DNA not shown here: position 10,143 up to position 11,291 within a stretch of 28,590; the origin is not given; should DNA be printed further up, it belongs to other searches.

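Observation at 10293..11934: Beta-class N6/N4 DNA methyltransferase in an operon behind an unknown 254-aa protein: orphan MTase or cryptic R-M pair?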

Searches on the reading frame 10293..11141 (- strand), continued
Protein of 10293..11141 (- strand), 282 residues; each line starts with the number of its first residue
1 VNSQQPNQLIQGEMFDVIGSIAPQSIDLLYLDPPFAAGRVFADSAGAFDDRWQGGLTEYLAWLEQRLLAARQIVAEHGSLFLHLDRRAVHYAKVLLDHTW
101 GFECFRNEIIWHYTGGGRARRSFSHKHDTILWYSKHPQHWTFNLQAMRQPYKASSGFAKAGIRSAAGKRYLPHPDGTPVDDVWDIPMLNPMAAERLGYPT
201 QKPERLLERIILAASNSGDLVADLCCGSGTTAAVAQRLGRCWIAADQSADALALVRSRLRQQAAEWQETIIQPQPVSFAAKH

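Call 19: find_encoding_contigs(protein=P0015, flank=6000, max_places=2)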
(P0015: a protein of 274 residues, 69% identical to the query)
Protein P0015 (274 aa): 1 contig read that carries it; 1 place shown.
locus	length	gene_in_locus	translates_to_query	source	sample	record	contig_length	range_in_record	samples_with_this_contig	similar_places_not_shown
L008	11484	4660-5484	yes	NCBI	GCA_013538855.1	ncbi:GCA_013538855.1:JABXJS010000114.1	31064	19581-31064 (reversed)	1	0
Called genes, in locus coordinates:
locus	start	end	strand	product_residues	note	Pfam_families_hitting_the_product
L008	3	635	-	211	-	?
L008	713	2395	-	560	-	PF01642:MM_CoA_mutase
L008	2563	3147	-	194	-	-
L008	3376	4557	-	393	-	PF02771:Acyl-CoA_dh_N, PF02770:Acyl-CoA_dh_M, PF00441:Acyl-CoA_dh_1, PF08028:Acyl-CoA_dh_2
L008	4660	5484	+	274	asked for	PF01555:N6_N4_Mtase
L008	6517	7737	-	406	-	PF07690:MFS_1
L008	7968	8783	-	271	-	PF01553:Acyltransferase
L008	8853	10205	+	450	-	PF01266:DAO (faint), PF03486:HI0933_like (faint), PF05834:Lycopene_cycl (faint), PF07992:Pyr_redox_2, PF13454:NAD_binding_9 (faint), PF03721:UDPG_MGDP_dh_N (faint), PF00070:Pyr_redox, PF02852:Pyr_redox_dim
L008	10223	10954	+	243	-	PF14559:TPR_19 (faint)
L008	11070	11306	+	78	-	-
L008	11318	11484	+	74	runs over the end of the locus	-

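Call 44: find_related_loci(query=window:10293-11141:-, collection=genome_contigs, flank=5000)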
Query window:10293-11141:- (282 aa) in genome_contigs; peptide patterns used: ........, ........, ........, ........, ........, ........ (x = any residue, [..] = any of these).
600 stretches matched a pattern (row limit reached: there are more); 597 encode a relative of the query (tblastn E <= 1e-3); the best 80 are kept; 80 distinct loci.
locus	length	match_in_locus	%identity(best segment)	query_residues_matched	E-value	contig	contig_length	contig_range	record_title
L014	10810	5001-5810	52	2-266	2e-94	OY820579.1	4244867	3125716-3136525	MAG: bacterium isolate b87cb07c-c330-40d7-8fa2-0003e2defbb7 genome assembly, chromosome: 1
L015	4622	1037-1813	54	4-259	4e-89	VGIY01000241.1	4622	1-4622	MAG: Candidatus Eisenbacteria bacterium isolate M_DeepCast_400m_m2_100 M_DeepCast_400m_m2_100_Ga0194112_10043026, whole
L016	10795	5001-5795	54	25-279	8e-83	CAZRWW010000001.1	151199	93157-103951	MAG TPA_asm: uncultured bacterium isolate binchicken_co7_194 genome assembly, contig: NODE_151_length_151199_cov_7.38599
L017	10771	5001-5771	52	26-257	2e-80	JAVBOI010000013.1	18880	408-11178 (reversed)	MAG: Desulfovibrio sp. isolate EPI_MAG_00104 c_000001767703, whole genome shotgun sequence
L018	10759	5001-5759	47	7-259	2e-73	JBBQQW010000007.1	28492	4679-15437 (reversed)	MAG: Armatimonadota bacterium isolate Co_metawrap_1616 Cmw_1616_k141_19926740_length_28492_cov_8.0000, whole genome shot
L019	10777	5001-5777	45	4-263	3e-69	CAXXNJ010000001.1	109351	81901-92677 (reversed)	MAG: Dehalococcoidia bacterium isolate 9ad22531-bf69-4ddd-ada6-f90d651dccb2 genome assembly, contig: contig_1, whole gen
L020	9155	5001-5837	48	7-259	4e-67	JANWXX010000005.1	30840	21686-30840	MAG: Polyangiaceae bacterium isolate SKYG56 NODE_5_length_30840_cov_3.949257, whole genome shotgun sequence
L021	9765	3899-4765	40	7-259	1e-64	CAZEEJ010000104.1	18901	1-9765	MAG TPA_asm: uncultured Planctomycetales bacterium isolate binchicken_co350_197 genome assembly, contig: NODE_3574_lengt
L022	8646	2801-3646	44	7-263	7e-64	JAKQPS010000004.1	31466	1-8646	MAG: bacterium isolate USMO_maxbin.112 k141_999596, whole genome shotgun sequence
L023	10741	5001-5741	49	6-244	2e-63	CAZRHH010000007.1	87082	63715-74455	MAG TPA_asm: uncultured Dehalococcoidia bacterium isolate SRP136066_co1_29 genome assembly, contig: NODE_142_length_8708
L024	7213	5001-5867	45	5-269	4e-63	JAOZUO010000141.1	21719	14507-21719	MAG: Deltaproteobacteria bacterium isolate GMC8.metabat2.102 GMC8_1517_length_21719_cov_15.951809, whole genome shotgun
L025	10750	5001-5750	42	11-259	8e-62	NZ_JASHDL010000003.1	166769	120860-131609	Streptococcus infantis strain OMI786 OMI786_00003, whole genome shotgun sequence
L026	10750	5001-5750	42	11-259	8e-62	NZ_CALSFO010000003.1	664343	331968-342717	Streptococcus sp. Marseille-Q0941 contig00003, whole genome shotgun sequence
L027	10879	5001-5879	42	4-262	1e-66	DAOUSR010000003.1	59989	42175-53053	MAG TPA_asm: Thioploca sp. isolate CSMAG_551 CSMAG_551_k127_222097_length_59989_cov_14.9780, whole genome shotgun sequen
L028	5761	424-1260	40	6-265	2e-61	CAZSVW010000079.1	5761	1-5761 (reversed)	MAG TPA_asm: Candidatus Hydrothermarchaeota archaeon isolate binchicken_co256_96 genome assembly, contig: NODE_43293_len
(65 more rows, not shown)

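Call 58: search_dna_similar(query=window:10293-11141:-, collection=phages, mode=protein, max_rows=10)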
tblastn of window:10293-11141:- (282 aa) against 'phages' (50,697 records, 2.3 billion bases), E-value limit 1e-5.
Records with a match: 469; places in all: 497; records where one place covers at least 80% of the query: 316.
Best place of each record, by identity: <60% 469.
By first word of the organism name: Mycobacterium 83; Burkholderia 36; Synechococcus 34; Campylobacter 31; Flavobacterium 27; Streptomyces 22; Escherichia 17; Vibrio 17; Salmonella 16; Stx2c-converting 15; and 51 more.
By host as written in the record: - 97; Mycobacterium smegmatis mc2 155 46; Burkholderia sp. 19; Streptomyces lividans JI 1326 15; Flavobacterium sp. LMO6 15; Mycobacterium smegmatis mc#155 13; Flavobacterium sp. LMO9 12; Campylobacter jejuni NCTC12662 12; and 128 more.
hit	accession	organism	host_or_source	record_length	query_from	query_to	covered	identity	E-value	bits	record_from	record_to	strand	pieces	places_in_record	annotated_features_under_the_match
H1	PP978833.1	Streptomyces phage Emaanora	Streptomyces lividans JI 1326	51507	7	265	80%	41.9%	2e-21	198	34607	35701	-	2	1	51: DNA methyltransferase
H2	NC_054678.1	Streptomyces phage Yasdnil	Streptomyces griseus ATCC 10137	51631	7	265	80%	41.9%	2e-21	198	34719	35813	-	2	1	48: DNA methyltransferase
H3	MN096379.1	Streptomyces phage Yasdnil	Streptomyces griseus ATCC 10137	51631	7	265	80%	41.9%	2e-21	198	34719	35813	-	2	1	48: DNA methylase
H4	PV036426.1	Acutalibacteraceae phage NatCom_11578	Acutalibacteraceae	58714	7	265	92%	36.0%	1e-40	155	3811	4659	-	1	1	DNA methyltransferase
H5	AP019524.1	Tenacibaculum phage PTm1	Tenacibaculum maritimum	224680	3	261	76%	41.9%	4e-21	200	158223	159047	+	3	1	DNA methyltransferase (x2) | hypothetical protein | type II restriction endonuclease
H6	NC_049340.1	Tenacibaculum phage PTm1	Tenacibaculum maritimum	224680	3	261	76%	41.9%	4e-21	200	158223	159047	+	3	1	DNA methyltransferase (x2) | hypothetical protein | type II restriction endonuclease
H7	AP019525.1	Tenacibaculum phage PTm5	Tenacibaculum maritimum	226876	3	261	76%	41.9%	4e-21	200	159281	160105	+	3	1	DNA methyltransferase (x2) | hypothetical protein | type II restriction endonuclease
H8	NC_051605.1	Mycobacterium phage Amgine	Mycobacterium smegmatis mc2 155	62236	7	279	97%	32.0%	1e-18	163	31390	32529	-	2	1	37: methyltransferase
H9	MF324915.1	Mycobacterium phage Amgine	Mycobacterium smegmatis mc2 155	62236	7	279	97%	32.0%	1e-18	163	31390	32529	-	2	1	37: DNA methylase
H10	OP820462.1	Streptomyces phage TagePhighter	Streptomyces lividans JI 1326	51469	7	279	97%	31.6%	1e-39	152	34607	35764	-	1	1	50: DNA methyltransferase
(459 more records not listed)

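Call 60: search_protein_families(library=pfam, proteins=[L014:4351-4935:+, L014:3175-4329:+, L014:6198-7847:-, L016:3613-4920:+, L016:5465-7798:-, L017:3087-4646:+, L017:5905-7824:-, L018:3583-4926:+, L018:5998-6885:-, L020:4177-4989:+], max_evalue=0.001)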
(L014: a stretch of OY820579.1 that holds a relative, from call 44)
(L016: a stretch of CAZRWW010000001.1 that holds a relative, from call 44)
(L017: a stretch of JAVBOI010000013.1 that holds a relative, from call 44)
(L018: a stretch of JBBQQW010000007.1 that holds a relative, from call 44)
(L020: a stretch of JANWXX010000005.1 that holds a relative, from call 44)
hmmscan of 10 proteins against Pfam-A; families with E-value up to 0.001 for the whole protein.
L014:4351-4935:+ (194 aa): 3 families
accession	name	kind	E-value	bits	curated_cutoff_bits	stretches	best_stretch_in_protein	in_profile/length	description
PF01174.25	SNO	-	2.3e-45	155.2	27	1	9-189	1-185/188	SNO glutamine amidotransferase family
PF07685.20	GATase_3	-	2.7e-08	34.1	27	1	31-110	28-118/196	CobB/CobQ-like glutamine amidotransferase domain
PF03575.23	Peptidase_S51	-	0.00015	21.9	23.9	1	39-92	80-133/206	Peptidase family S51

L014:3175-4329:+ (384 aa): 2 families
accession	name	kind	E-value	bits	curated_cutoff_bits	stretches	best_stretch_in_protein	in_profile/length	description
PF00149.33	Metallophos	-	1.1e-12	49.2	21.5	1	161-326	1-190/191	Calcineurin-like phosphoesterase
PF12850.12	Metallophos_2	-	0.00052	20.5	27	0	162-325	2-117/154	Calcineurin-like phosphoesterase superfamily domain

L014:6198-7847:- (549 aa): 13 families
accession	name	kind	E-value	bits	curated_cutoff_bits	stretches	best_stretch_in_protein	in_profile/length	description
PF13177.12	DNA_pol3_delta2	-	4.8e-46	157.1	27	1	95-252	2-160/161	DNA polymerase III, delta subunit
PF22608.2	DNAX_ATPase_lid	-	5.1e-14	52.2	27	1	257-303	2-48/49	DNA polymerase III clamp loader subunit, ATPase lid domain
PF00004.35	AAA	-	1.3e-12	48.7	21.2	1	116-248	2-127/131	ATPase family associated with various cellular activities (AAA)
PF12169.13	DNA_pol3_gamma3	-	1.8e-12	47.7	24.4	1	306-445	1-141/143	DNA polymerase III subunits gamma and tau domain III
PF05496.18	RuvB_N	-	4.3e-08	33.5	27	1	85-149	2-70/159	Holliday junction DNA helicase RuvB P-loop domain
PF13401.12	AAA_22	-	7.4e-06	26.8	27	1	119-228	12-120/130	AAA domain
PF07728.20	AAA_5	-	1.5e-05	25.5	22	1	117-219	4-92/139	AAA domain (dynein-related subfamily)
PF13191.12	AAA_16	-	9.6e-05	23.4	32.6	1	92-212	2-151/167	AAA ATPase domain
PF07724.20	AAA_2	-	0.00019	22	27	1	115-219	6-101/166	AAA domain (Cdc48 subfamily)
PF13604.12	AAA_30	-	0.00021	21.6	27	1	116-220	22-115/191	AAA domain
PF06068.19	TIP49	-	0.00048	19.8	23.8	0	91-137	25-75/347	TIP49 P-loop domain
PF13245.12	AAA_19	-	0.00059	20.5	25.1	0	114-238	14-131/134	AAA domain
PF13238.12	AAA_18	-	0.0009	20.1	29.4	0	118-148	4-25/128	AAA domain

L016:3613-4920:+ (435 aa): 0 families

L016:5465-7798:- (777 aa): 0 families

L017:3087-4646:+ (519 aa): 8 families
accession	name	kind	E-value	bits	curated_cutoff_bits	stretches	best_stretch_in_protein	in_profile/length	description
PF00158.32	Sigma54_activat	-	1.2e-61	207.7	20.2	1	135-301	1-167/168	Sigma-54 interaction domain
PF14532.12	Sigma54_activ_2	-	1.4e-21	77.6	25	1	136-306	1-138/138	Sigma-54 interaction domain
PF00072.30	Response_reg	-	5.2e-21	75.3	30.2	1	5-110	2-107/111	Response regulator receiver domain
PF25601.1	AAA_lid_14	-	3.8e-19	68.7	27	1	307-388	1-81/87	AAA+ ATPase lid domain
PF07728.20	AAA_5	-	2.1e-08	34.7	22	1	158-278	1-124/139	AAA domain (dynein-related subfamily)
PF00004.35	AAA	-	1.2e-07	32.7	21.2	1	159-277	1-110/131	ATPase family associated with various cellular activities (AAA)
PF01078.27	Mg_chelatase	-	4.4e-05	23.4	20.3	0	214-276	93-157/207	Magnesium chelatase, subunit ChlI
PF13191.12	AAA_16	-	0.00014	22.9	32.6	1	143-253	9-122/167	AAA ATPase domain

L017:5905-7824:- (639 aa): 0 families

L018:3583-4926:+ (447 aa): 2 families
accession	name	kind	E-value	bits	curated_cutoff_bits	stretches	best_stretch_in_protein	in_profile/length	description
PF01520.23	Amidase_3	-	1.3e-51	175.5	27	1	274-442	1-173/174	N-acetylmuramoyl-L-alanine amidase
PF07833.16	Cu_amine_oxidN1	-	2.1e-11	44.2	24.2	1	47-141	12-107/108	Copper amine oxidase N-terminal domain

L018:5998-6885:- (295 aa): 7 families
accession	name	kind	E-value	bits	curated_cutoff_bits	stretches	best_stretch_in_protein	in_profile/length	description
PF12796.13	Ank_2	-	4.4e-58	194.3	27.3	5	135-229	1-89/90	Ankyrin repeats (3 copies)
PF00023.36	Ank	-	1.3e-37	126.2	21.1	4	164-195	1-31/33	Ankyrin repeat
PF13637.12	Ank_4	-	1.8e-27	95.2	22.7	3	74-118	7-50/50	Ankyrin repeats (many copies)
PF13857.12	Ank_5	-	2.1e-27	95.3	27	3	219-274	1-56/56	Ankyrin repeats (many copies)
PF13606.12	Ank_3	-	4.3e-24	82.1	22.3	0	233-260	2-28/30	Ankyrin repeat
PF24521.3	Ank_KRIT1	-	1.3e-07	31.9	80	0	192-292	40-143/149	KRIT1 ankyrin-repeats domain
PF23745.1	ANK_LRRK2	-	7.8e-07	29.5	27.5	1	172-261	37-121/130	LRRK2 ANK repeat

L020:4177-4989:+ (270 aa): 6 families
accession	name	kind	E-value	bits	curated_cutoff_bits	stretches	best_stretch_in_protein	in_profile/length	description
PF12146.15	Hydrolase_4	-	2.2e-14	53.8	27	1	75-181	6-115/239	Serine aminopeptidase, S33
PF00561.26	Abhydrolase_1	-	3.8e-14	53.4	25.8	2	74-195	1-124/245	alpha/beta hydrolase fold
PF12697.13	Abhydrolase_6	-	1.4e-08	36.1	26.3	1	76-195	1-113/217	Alpha/beta hydrolase family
PF03959.19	FSH1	-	9.4e-06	25.9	21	1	117-249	78-200/211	Serine hydrolase (FSH1)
PF20408.4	Abhydrolase_11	-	0.00013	22.2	27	1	75-250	4-166/193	Alpha/beta hydrolase domain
PF07859.19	Abhydrolase_3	-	0.0003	21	25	1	77-169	2-96/210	alpha/beta hydrolase fold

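Call 71: find_encoding_contigs(protein=P0010, flank=6000, max_places=2)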
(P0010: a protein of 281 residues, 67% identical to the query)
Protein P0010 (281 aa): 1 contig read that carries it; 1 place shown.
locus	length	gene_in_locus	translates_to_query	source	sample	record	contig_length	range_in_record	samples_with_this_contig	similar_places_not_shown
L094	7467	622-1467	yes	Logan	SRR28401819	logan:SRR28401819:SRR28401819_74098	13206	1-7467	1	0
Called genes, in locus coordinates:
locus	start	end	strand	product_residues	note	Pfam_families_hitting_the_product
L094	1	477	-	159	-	?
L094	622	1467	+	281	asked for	PF01555:N6_N4_Mtase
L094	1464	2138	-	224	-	PF13487:HD_5, PF08668:HDOD (weak), PF01966:HD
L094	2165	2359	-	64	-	-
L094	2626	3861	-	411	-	PF07690:MFS_1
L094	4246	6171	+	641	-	PF12729:4HB_MCP_1 (weak), PF00672:HAMP, PF01590:GAF, PF13185:GAF_2 (faint)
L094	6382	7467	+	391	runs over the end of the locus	-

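Call 72: search_protein_families(library=pfam, proteins=[L094:1-477:-, L094:2165-2359:-, L094:6382-7467:+], max_evalue=0.01)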
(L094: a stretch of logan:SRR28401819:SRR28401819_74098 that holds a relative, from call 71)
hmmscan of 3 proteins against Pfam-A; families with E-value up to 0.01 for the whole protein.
L094:1-477:- (159 aa): 2 families
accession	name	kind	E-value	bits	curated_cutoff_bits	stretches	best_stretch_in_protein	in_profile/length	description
PF02771.21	Acyl-CoA_dh_N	-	9.8e-41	139.1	22.9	1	6-118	1-113/113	Acyl-CoA dehydrogenase, N-terminal domain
PF02770.24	Acyl-CoA_dh_M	-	4.8e-11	43.1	33.3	1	122-159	1-39/97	Acyl-CoA dehydrogenase, middle domain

L094:2165-2359:- (64 aa): 0 families

L094:6382-7467:+ (362 aa): 1 family
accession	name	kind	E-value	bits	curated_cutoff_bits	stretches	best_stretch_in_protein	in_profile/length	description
PF13229.12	Beta_helix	-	3.6e-05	23.9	25.9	1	128-307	2-156/158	Right handed beta helix region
